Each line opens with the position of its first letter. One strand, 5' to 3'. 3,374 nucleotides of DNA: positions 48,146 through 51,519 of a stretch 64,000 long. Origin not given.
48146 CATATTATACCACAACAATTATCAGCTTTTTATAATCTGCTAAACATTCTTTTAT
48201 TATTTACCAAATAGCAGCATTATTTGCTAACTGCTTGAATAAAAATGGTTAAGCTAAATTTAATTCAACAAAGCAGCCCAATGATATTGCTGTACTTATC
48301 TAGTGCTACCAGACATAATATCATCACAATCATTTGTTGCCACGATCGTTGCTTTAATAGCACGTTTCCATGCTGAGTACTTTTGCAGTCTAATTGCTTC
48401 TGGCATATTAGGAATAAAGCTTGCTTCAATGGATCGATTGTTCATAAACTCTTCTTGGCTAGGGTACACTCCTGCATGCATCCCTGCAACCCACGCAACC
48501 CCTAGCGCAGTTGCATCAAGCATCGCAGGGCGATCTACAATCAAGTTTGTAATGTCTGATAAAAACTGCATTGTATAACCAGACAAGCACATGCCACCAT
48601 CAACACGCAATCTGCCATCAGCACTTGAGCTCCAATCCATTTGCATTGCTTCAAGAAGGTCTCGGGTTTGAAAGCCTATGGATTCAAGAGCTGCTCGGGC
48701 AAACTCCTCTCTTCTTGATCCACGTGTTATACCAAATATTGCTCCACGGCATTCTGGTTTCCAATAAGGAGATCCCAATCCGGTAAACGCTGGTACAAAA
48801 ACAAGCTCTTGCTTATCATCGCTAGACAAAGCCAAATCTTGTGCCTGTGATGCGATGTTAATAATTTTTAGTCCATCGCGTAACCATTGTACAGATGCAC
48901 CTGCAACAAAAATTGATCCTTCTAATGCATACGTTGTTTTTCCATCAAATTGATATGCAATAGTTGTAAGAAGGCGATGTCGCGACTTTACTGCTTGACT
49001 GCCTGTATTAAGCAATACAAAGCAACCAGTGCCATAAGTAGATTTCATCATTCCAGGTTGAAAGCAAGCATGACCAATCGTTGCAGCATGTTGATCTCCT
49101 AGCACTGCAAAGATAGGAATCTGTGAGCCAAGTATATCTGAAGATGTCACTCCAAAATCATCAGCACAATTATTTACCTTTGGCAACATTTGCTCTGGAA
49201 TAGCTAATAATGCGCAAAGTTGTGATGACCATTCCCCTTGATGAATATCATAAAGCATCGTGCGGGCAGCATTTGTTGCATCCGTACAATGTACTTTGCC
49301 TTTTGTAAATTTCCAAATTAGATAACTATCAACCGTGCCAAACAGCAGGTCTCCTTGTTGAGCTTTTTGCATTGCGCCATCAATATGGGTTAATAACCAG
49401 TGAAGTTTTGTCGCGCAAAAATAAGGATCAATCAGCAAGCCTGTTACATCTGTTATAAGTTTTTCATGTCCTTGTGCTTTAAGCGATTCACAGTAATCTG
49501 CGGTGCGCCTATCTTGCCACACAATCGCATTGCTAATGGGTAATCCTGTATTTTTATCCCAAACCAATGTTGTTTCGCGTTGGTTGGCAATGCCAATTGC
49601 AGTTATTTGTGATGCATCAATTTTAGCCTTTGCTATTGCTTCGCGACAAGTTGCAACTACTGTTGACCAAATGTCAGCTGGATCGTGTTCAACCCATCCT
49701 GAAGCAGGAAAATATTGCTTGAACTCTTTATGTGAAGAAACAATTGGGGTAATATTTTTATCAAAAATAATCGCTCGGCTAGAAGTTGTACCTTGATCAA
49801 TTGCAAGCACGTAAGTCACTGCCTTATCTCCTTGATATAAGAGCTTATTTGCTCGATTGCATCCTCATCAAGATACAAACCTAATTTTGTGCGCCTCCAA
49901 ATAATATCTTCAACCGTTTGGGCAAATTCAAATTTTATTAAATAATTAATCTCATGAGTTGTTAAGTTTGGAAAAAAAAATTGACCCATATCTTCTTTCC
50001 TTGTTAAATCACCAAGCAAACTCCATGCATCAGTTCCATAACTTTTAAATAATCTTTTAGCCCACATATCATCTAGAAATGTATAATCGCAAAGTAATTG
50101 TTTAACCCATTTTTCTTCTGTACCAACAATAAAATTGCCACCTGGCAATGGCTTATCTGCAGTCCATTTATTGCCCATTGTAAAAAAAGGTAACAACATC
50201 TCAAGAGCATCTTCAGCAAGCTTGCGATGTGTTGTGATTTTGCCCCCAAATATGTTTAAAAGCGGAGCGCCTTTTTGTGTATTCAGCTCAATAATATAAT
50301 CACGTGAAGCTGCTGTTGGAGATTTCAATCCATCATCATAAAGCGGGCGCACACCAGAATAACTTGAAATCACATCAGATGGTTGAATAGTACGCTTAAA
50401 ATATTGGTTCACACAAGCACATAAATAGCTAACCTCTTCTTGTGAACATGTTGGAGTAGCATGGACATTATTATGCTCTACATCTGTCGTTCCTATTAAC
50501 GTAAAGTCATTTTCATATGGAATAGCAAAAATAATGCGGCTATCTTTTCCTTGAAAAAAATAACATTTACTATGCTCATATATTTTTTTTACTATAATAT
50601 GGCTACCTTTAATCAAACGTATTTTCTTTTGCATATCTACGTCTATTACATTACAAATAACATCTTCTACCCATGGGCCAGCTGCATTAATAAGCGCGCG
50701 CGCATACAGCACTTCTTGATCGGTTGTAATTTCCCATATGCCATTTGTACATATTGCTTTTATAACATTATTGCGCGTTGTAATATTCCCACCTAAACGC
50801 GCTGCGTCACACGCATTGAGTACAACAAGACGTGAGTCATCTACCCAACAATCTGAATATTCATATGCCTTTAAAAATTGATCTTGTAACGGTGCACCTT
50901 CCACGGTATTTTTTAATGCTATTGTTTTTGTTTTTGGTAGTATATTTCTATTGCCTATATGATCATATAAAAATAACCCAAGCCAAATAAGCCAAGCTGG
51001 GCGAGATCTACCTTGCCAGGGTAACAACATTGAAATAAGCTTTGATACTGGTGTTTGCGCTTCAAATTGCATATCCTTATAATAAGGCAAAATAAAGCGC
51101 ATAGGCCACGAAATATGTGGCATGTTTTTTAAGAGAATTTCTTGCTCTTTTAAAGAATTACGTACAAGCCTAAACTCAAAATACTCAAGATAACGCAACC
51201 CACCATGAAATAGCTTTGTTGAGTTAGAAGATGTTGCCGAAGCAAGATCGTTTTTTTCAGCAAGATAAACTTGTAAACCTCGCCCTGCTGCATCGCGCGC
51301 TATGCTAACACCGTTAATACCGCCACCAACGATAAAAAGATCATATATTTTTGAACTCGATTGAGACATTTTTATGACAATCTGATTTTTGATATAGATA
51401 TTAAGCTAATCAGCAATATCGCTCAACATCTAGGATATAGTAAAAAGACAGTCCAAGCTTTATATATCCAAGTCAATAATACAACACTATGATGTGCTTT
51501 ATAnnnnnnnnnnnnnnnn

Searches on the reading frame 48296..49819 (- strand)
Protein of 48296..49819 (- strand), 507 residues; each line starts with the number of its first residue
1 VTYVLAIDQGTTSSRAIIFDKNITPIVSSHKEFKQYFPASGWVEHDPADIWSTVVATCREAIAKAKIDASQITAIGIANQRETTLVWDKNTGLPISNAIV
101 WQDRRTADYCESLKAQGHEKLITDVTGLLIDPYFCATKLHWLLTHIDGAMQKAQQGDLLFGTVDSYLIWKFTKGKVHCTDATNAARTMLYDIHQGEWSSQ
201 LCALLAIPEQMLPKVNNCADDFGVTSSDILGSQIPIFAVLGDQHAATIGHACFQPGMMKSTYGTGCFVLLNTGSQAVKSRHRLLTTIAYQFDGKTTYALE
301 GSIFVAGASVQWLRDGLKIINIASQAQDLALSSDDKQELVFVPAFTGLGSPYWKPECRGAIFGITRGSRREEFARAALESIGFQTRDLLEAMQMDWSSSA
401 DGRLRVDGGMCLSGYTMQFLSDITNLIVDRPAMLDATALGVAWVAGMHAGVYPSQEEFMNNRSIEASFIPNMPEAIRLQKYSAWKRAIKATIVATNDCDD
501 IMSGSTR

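Call 14: search_protein_families(library=pfam, proteins=[window:48296-49819:-], max_evalue=0.00001)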
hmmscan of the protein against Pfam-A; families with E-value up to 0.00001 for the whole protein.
window:48296-49819:- (507 aa): 2 families
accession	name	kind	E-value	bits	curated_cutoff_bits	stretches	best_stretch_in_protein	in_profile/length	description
PF00370.27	FGGY_N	-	3.7e-74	249.9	28.8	1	3-249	1-245/245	FGGY family of carbohydrate kinases, N-terminal domain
PF02782.22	FGGY_C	-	6e-36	124.5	27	1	260-447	3-196/198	FGGY family of carbohydrate kinases, C-terminal domain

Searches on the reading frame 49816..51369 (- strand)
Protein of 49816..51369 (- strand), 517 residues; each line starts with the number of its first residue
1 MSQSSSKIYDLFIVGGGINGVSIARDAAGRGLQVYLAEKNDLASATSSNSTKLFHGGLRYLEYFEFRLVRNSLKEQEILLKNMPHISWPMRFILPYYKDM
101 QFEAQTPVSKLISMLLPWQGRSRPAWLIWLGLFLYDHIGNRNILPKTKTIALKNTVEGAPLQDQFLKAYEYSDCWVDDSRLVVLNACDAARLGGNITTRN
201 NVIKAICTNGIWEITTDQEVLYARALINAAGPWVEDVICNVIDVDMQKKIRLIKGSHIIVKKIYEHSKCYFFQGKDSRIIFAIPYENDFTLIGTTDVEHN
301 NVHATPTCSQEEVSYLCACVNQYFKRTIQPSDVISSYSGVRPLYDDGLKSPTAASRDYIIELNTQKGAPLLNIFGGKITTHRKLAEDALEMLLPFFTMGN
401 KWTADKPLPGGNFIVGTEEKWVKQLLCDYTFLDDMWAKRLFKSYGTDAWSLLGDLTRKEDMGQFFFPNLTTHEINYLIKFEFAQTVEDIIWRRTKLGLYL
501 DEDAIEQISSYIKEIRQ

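Call 14: search_protein_families(library=pfam, proteins=[window:49816-51369:-], max_evalue=0.00001)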
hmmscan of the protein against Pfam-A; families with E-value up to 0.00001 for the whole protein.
window:49816-51369:- (517 aa): 2 families
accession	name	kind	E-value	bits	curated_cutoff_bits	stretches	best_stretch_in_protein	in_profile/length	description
PF01266.30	DAO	-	5.2e-52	177.9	27.9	1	10-378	1-349/353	FAD dependent oxidoreductase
PF16901.10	DAO_C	-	7.2e-13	48.9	31.4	1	403-504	3-103/126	C-terminal domain of alpha-glycerophosphate oxidase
